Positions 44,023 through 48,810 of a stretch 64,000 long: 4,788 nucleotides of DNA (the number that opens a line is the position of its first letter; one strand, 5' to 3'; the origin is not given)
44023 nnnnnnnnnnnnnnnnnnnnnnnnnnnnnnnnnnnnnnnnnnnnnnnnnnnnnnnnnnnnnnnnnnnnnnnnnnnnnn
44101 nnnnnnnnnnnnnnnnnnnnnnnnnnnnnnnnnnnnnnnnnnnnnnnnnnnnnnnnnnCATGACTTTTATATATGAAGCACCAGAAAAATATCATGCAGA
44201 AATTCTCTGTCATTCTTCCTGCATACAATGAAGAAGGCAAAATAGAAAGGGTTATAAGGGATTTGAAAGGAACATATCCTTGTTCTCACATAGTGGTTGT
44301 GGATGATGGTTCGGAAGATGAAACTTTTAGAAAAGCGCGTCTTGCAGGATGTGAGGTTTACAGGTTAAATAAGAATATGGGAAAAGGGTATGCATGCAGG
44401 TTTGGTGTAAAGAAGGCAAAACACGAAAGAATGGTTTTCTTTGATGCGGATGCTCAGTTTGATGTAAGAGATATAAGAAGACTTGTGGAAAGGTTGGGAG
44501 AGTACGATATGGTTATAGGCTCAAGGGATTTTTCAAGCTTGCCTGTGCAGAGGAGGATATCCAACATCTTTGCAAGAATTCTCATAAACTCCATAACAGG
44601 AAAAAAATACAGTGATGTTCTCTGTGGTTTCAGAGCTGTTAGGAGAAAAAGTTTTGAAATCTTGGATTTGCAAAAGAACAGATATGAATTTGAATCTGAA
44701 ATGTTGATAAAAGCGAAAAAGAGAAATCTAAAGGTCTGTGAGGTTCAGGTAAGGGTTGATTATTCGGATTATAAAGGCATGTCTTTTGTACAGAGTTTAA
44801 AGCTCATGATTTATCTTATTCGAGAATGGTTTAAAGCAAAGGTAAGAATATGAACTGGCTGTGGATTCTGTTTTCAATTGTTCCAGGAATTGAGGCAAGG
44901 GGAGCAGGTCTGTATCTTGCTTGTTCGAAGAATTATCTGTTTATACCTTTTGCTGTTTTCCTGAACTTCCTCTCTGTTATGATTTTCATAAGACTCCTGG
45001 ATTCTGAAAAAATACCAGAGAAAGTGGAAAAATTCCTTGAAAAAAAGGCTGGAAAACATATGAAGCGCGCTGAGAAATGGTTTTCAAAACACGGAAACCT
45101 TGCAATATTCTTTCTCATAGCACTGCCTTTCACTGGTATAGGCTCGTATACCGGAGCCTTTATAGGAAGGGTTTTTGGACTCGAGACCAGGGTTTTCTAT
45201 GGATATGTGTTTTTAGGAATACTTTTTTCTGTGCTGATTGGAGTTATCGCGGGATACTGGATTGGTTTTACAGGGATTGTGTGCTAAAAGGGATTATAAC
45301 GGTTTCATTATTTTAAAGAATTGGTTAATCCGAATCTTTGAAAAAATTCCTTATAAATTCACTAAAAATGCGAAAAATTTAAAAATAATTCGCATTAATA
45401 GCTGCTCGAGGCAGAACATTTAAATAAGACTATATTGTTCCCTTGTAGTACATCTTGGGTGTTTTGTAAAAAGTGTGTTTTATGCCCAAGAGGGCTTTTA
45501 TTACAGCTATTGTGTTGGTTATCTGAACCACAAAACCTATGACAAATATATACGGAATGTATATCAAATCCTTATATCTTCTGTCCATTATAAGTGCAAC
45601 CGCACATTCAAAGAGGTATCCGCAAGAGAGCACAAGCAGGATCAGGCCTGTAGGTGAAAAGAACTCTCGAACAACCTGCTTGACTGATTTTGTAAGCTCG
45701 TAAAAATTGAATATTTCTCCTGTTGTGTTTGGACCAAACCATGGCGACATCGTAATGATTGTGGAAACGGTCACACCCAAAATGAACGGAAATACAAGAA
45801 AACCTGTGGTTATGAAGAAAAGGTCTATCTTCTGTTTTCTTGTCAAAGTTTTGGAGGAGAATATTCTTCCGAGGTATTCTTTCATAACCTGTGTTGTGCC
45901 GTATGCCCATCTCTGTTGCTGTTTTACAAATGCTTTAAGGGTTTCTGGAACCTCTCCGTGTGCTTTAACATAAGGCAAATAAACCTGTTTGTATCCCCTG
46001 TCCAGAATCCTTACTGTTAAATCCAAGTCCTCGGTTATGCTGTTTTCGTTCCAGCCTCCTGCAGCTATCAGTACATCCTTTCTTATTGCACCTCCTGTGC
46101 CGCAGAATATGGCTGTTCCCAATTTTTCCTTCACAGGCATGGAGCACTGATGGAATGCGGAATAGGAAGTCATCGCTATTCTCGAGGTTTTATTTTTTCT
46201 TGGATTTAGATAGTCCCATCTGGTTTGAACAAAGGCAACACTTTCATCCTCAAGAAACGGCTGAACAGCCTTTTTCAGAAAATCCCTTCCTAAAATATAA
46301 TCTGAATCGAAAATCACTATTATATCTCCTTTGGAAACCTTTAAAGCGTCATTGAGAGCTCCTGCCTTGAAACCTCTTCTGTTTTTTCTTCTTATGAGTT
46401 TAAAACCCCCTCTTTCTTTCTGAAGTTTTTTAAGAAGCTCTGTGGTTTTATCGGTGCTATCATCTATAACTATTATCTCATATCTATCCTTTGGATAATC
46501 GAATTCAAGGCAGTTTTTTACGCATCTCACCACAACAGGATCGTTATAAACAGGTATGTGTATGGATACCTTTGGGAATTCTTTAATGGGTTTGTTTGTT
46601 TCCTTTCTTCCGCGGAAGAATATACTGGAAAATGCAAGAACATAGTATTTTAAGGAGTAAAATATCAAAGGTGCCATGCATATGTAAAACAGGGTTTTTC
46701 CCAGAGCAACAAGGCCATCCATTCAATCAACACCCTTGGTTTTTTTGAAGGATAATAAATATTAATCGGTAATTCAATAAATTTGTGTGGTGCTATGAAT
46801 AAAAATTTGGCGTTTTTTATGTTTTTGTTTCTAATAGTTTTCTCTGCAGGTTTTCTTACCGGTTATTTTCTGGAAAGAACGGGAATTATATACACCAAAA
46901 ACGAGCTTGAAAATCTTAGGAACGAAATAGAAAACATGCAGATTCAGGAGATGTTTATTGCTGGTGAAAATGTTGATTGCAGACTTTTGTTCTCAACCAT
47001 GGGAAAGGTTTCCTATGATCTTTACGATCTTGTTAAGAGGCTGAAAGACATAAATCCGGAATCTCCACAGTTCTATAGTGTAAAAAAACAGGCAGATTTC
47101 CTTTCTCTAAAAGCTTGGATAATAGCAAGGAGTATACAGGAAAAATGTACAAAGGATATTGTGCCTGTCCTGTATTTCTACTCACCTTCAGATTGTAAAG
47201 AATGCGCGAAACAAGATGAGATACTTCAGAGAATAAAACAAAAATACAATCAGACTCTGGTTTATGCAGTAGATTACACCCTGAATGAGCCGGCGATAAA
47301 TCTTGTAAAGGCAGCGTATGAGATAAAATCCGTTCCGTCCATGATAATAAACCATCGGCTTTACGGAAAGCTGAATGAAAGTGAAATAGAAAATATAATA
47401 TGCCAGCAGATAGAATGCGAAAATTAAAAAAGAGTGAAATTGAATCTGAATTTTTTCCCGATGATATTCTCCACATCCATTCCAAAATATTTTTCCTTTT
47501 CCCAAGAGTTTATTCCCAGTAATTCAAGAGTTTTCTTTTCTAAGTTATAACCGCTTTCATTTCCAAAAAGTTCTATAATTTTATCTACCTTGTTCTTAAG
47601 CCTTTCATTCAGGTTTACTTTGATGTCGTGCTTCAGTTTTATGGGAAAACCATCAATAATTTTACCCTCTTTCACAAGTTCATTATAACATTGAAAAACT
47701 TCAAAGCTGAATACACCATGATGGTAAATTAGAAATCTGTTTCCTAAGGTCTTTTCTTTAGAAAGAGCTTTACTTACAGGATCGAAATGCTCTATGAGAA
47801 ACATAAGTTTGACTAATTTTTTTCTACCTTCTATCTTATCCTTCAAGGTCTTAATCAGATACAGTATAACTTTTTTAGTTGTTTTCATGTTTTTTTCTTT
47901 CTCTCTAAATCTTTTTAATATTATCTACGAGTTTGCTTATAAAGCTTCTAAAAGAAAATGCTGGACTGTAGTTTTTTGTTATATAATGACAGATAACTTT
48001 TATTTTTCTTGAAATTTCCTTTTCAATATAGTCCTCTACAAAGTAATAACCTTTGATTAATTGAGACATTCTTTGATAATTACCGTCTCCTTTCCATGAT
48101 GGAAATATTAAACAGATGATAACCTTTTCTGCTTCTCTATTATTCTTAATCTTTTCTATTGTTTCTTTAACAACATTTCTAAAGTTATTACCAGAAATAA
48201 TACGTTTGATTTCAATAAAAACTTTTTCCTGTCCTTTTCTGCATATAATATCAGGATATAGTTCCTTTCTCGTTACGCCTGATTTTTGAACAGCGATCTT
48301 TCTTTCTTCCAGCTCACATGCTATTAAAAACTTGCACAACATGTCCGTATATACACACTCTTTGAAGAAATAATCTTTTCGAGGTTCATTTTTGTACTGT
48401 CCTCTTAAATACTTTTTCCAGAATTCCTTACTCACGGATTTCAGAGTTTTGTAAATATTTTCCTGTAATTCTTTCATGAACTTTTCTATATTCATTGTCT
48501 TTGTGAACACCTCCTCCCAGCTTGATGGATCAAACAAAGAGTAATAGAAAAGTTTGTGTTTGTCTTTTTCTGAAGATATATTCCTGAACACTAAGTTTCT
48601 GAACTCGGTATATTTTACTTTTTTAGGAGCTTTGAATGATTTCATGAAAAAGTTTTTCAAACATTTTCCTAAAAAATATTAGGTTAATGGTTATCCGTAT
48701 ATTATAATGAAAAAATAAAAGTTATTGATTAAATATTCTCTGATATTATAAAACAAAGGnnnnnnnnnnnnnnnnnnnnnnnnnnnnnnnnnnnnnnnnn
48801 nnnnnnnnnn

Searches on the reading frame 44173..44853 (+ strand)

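Call 82: search_protein_families(library=ncbifam, proteins=[window:44173-44853:+], max_evalue=0.001)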
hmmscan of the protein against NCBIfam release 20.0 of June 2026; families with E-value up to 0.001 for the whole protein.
window:44173-44853:+ (226 aa): 20 families
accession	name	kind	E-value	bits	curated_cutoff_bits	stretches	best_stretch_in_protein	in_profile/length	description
NF058614.1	PPMAGASynPpgS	equivalog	1.9e-28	99.4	370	1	13-209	4-209/226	polyprenyl-phospho-N-acetylgalactosaminyl synthase PpgS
TIGR04182.1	glyco_TIGR04182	equivalog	2.5e-28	99.3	325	1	12-195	3-190/293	S-layer glycoprotein N-glycosyltransferase AglJ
NF041391.1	DPhHxTase_Halo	equivalog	3.2e-17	62.2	375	1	17-205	3-191/213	dolichyl-phosphate hexose transferase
TIGR04283.1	glyco_like_mftF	equivalog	8.2e-16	58.3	182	1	12-107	2-96/221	TIGR04283 family arsenosugar biosynthesis glycosyltransferase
NF007986.1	PRK10714.1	equivalog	2.7e-15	56.2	529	1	7-217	4-224/316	undecaprenyl-phosphate 4-deoxy-4-formamido-L-arabinose transferase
TIGR03937.1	PgaC_IcaA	equivalog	1.3e-13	50.7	422.3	1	4-110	40-152/407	poly-beta-1,6-N-acetyl-D-glucosamine synthase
NF010496.0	PRK13915.1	equivalog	2.3e-11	43.3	262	1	7-105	29-139/307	glucosyl-3-phosphoglycerate synthase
TIGR03965.1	mycofact_glyco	equivalog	6.7e-10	38.4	280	1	8-107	73-178/467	mycofactocin biosynthesis glycosyltransferase MftF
NF047588.1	GlcsyltransPgfSStrep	equivalog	1.3e-09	37.7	500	1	10-167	2-171/308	glycosyltransferase PgfS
NF041865.1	EpsU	equivalog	1.9e-09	37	700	1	6-108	36-147/394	exopolysaccharide biosynthesis GT2 family glycosyltransferase EpsU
NF041875.1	EPS_EpsD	equivalog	3e-09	36.7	370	1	12-97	2-93/325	exopolysaccharide biosynthesis glycosyltransferase EpsD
NF047683.1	TeichurnBiosyTuaG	equivalog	9.5e-08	32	400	1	9-105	6-108/252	teichuronic acid biosynthesis protein TuaG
TIGR03469.1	HpnB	hypoth_equivalog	2.1e-07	30.3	379.25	1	7-138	42-185/386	hopene-associated glycosyltransferase HpnB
NF007482.0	PRK10073.1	equivalog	5.5e-06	25.6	423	1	6-106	3-108/334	glycosyltransferase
NF053846.1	glyco_with_XrtP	equivalog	6e-05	21.9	520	1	12-52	44-84/440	XrtP-associated glycosyltransferase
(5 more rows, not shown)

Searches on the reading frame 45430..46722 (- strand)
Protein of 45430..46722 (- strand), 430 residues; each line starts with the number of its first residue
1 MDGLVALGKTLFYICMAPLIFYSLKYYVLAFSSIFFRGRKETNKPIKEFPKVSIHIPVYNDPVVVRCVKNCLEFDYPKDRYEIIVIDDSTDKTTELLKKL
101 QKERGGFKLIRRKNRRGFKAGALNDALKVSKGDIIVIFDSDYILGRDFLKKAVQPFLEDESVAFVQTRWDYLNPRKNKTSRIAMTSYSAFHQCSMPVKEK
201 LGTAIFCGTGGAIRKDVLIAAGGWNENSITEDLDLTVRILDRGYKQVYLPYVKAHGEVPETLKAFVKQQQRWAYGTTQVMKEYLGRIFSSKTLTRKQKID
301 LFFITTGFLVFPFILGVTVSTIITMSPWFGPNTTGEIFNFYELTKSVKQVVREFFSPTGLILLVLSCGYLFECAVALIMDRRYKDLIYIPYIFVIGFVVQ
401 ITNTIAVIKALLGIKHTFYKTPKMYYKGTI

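Call 40: search_protein_families(library=pfam, proteins=[window:45430-46722:-], max_evalue=0.00001)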
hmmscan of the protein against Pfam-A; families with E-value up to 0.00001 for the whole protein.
window:45430-46722:- (430 aa): 5 families
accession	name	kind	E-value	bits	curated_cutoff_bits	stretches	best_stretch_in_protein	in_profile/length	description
PF13641.12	Glyco_tranf_2_3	-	3.8e-32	112.6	27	1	50-275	1-230/230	Glycosyltransferase like family 2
PF13632.12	Glyco_trans_2_3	-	8.1e-29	101.3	27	1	134-327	1-182/198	Glycosyl transferase family group 2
PF00535.33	Glycos_transf_2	-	2.5e-28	99.5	23.3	1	53-218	1-164/168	Glycosyl transferase family 2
PF13506.12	Glyco_transf_21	-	1.8e-12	47.5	21.7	1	119-273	18-173/174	Glycosyl transferase family 21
PF10111.15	Glyco_tranf_2_2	-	6.1e-06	26.4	27.3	1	76-242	26-202/276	Glycosyltransferase like family 2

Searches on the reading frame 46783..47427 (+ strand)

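Call 82: search_protein_families(library=ncbifam, proteins=[window:46783-47427:+], max_evalue=0.001)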
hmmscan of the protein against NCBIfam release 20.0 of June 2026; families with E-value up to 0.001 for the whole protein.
window:46783-47427:+ (214 aa): 1 family
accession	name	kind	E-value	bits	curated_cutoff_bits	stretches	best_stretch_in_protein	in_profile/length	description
TIGR02196.1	GlrX_YruB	hypoth_equivalog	0.00037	20.9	88.55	1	132-195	4-63/74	glutaredoxin-like protein, YruB-family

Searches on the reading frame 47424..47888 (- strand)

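Call 97: search_protein_families(library=padloc, proteins=[window:47424-47888:-], max_evalue=0.01)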
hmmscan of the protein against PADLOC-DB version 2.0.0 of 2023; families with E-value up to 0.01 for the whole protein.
window:47424-47888:- (154 aa): 1 family
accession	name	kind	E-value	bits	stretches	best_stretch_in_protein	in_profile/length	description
PDLC04505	PDC-M19A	-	6.4e-08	30.4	1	2-121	2-114/294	-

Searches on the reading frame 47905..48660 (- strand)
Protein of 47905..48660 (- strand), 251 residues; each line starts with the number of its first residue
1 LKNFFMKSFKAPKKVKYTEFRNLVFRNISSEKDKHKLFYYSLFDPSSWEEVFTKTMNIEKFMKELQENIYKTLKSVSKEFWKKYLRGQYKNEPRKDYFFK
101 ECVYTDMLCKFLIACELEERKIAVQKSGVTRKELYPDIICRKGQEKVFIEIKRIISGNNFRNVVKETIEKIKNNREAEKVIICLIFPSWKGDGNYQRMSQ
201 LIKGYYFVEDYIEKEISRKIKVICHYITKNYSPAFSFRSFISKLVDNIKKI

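Call 82: search_protein_families(library=ncbifam, proteins=[window:47905-48660:-], max_evalue=0.001)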
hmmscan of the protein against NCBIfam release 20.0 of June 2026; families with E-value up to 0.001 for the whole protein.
window:47905-48660:- (251 aa): 0 families

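Call 97: search_protein_families(library=padloc, proteins=[window:47905-48660:-], max_evalue=0.01)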
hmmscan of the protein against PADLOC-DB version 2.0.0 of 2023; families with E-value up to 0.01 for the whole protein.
window:47905-48660:- (251 aa): 1 family
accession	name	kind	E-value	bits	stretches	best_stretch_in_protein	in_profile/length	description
PDLC04459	PDC-M15A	-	0.0097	13.6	0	79-208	72-161/231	-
